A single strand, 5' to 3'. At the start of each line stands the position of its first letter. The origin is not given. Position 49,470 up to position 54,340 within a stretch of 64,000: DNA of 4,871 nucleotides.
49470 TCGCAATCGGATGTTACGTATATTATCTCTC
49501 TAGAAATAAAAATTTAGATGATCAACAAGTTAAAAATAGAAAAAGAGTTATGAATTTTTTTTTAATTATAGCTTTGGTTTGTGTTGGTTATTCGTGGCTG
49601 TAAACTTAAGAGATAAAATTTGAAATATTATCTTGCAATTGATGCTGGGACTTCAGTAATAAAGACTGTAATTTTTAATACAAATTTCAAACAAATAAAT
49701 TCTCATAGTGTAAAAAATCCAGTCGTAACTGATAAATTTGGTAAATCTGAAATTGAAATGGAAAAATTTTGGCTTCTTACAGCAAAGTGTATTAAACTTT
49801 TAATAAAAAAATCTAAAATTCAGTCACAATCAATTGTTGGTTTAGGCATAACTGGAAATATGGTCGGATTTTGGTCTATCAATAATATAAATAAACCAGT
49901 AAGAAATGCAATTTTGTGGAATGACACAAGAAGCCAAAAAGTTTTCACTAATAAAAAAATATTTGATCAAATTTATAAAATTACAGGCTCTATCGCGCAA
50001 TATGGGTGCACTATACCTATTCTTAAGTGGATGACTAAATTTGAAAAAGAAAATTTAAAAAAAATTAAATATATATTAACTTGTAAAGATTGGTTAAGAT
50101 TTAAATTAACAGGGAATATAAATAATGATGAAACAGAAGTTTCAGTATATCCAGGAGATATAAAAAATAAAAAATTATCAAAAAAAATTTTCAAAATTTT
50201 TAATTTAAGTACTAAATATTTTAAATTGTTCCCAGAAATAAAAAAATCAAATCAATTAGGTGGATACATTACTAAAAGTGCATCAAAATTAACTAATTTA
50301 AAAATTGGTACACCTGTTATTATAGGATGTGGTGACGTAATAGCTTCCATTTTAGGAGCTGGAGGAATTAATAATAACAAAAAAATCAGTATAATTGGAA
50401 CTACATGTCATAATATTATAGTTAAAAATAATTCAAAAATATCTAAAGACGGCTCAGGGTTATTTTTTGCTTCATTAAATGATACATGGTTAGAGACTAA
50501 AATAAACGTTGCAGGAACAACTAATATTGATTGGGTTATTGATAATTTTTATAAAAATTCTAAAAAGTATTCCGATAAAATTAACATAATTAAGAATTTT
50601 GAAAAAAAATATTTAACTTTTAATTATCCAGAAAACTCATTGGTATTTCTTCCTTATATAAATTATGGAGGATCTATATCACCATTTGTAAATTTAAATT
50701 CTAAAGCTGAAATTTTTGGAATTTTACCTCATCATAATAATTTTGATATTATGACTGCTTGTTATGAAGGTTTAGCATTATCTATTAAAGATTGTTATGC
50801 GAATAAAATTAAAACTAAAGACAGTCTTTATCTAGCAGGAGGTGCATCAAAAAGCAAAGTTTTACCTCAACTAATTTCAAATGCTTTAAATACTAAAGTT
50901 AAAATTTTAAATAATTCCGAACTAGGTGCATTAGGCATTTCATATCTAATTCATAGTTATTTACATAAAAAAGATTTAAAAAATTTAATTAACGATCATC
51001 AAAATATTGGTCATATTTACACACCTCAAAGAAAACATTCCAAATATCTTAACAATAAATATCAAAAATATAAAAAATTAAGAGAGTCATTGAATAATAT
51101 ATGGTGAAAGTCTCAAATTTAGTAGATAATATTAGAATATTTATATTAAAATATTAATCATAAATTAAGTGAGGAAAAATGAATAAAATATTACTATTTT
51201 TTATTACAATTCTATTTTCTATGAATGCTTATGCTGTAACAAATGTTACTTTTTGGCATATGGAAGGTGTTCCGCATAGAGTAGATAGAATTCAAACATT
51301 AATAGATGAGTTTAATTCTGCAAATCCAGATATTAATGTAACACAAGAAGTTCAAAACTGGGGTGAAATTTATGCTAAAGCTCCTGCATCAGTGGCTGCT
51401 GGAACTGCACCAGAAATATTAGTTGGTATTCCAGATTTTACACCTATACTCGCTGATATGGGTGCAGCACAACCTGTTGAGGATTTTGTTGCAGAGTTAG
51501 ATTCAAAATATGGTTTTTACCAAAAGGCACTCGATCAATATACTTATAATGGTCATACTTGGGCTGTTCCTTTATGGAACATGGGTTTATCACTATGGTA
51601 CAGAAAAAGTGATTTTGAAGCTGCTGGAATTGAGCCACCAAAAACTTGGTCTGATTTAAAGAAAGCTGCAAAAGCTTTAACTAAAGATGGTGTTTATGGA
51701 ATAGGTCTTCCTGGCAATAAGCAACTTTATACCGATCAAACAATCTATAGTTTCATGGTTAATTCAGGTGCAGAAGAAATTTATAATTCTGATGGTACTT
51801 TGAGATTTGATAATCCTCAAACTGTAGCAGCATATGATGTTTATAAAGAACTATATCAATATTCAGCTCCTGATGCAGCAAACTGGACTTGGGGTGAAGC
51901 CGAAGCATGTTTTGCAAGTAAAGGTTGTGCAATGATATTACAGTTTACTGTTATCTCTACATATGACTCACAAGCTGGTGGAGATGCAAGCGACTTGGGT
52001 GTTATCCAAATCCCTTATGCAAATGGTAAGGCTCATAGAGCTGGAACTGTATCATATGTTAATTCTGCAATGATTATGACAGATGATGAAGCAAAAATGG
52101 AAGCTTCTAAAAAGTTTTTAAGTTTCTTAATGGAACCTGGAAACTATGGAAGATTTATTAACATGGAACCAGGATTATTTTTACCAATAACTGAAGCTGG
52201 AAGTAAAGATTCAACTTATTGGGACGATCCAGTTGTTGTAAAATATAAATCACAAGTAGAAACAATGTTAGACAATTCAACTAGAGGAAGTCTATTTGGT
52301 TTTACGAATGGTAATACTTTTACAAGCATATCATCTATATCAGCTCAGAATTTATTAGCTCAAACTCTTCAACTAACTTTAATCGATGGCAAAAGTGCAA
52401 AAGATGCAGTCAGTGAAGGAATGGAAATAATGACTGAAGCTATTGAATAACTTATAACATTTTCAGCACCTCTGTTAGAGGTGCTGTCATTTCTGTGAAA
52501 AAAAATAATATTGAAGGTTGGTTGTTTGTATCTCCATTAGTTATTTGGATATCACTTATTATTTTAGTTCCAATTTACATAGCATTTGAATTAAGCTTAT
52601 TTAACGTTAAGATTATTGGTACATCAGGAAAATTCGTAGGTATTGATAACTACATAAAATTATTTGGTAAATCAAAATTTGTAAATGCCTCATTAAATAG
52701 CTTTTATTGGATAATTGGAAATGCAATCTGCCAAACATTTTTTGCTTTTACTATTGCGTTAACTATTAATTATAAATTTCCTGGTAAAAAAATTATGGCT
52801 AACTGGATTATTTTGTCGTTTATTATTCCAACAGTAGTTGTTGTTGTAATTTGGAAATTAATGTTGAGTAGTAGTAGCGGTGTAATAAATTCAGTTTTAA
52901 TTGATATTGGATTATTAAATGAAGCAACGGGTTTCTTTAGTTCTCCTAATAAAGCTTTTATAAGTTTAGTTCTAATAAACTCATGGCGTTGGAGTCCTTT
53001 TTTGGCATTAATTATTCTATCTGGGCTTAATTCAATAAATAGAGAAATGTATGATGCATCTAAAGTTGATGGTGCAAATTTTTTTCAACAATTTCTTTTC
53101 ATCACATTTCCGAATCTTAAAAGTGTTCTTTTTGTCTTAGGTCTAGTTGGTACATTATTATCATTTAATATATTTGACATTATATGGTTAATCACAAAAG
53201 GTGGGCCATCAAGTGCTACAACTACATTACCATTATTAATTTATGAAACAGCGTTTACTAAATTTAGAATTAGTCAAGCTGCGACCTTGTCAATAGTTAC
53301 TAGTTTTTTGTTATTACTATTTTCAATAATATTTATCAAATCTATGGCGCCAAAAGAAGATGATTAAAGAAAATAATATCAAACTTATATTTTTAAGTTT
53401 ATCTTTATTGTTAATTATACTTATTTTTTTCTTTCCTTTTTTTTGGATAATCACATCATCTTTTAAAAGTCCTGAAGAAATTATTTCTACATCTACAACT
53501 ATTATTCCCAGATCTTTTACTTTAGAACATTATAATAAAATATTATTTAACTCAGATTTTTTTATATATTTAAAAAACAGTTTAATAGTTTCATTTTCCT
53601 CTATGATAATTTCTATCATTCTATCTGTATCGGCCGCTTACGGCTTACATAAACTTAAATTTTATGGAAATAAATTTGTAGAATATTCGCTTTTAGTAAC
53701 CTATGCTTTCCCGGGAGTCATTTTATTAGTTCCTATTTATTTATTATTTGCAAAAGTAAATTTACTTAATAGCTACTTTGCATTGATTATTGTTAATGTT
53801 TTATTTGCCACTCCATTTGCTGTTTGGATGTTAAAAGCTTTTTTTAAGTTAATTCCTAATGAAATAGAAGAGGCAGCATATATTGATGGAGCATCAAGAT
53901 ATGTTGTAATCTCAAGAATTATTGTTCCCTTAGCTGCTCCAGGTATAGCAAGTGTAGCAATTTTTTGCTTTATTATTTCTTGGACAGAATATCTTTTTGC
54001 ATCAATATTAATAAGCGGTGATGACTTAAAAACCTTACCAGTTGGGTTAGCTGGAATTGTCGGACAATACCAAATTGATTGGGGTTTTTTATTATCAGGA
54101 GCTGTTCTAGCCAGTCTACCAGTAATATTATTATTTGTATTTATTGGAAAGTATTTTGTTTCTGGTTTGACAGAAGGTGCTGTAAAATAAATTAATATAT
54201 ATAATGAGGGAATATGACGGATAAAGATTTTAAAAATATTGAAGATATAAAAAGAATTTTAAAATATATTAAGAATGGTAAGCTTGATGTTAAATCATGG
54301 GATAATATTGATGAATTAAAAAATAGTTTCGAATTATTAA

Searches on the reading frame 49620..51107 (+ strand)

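Call 53: search_protein_families(library=pfam, proteins=[window:49620-51107:+], max_evalue=0.00001)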
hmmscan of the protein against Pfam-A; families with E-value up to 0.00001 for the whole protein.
window:49620-51107:+ (495 aa): 2 families
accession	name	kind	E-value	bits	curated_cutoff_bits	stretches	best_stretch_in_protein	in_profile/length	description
PF00370.27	FGGY_N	-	9.5e-50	169.9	28.8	1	3-246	1-245/245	FGGY family of carbohydrate kinases, N-terminal domain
PF02782.22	FGGY_C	-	3.6e-21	76.3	27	1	258-442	4-192/198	FGGY family of carbohydrate kinases, C-terminal domain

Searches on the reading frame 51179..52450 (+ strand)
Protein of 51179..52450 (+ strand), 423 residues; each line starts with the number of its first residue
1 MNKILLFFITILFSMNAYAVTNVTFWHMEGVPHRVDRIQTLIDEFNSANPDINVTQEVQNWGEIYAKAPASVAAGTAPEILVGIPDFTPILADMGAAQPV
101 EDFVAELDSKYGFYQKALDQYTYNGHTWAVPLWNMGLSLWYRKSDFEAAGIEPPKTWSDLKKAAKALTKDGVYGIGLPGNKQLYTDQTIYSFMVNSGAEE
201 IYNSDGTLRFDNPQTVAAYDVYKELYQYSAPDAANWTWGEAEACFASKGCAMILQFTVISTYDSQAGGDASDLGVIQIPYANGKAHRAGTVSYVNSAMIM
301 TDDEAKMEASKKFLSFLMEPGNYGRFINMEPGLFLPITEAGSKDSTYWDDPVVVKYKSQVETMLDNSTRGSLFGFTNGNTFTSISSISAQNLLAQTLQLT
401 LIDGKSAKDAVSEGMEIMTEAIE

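Call 53: search_protein_families(library=pfam, proteins=[window:51179-52450:+], max_evalue=0.00001)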
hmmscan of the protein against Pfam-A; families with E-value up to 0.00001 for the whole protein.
window:51179-52450:+ (423 aa): 2 families
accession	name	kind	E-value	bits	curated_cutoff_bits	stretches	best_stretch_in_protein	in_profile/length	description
PF01547.30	SBP_bac_1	-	4.8e-34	119.2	26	1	38-322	10-305/307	Bacterial extracellular solute-binding protein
PF13416.11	SBP_bac_8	-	6e-28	98.9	27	1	41-351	2-275/279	Bacterial extracellular solute-binding protein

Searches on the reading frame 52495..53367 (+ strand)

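Call 53: search_protein_families(library=pfam, proteins=[window:52495-53367:+], max_evalue=0.00001)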
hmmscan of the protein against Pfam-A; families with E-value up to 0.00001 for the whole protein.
window:52495-53367:+ (290 aa): 1 family
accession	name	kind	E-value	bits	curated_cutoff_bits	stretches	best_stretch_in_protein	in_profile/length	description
PF00528.27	BPD_transp_1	-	1.1e-14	55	26.4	1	82-279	3-170/184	Binding-protein-dependent transport system inner membrane component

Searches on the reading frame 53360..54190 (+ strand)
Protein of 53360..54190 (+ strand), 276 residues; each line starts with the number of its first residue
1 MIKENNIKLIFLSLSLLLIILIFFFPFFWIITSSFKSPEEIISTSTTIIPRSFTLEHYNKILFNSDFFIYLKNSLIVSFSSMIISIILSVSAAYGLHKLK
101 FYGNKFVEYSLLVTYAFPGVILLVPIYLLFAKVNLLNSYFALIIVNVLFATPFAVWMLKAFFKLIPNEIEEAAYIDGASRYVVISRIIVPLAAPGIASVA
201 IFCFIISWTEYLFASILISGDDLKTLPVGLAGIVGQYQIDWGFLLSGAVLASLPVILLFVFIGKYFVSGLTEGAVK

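Call 53: search_protein_families(library=pfam, proteins=[window:53360-54190:+], max_evalue=0.00001)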
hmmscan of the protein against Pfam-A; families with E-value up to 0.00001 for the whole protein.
window:53360-54190:+ (276 aa): 1 family
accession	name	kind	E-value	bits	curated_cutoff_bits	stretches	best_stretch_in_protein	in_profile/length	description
PF00528.27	BPD_transp_1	-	1.9e-16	60.8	26.4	1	86-268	2-180/184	Binding-protein-dependent transport system inner membrane component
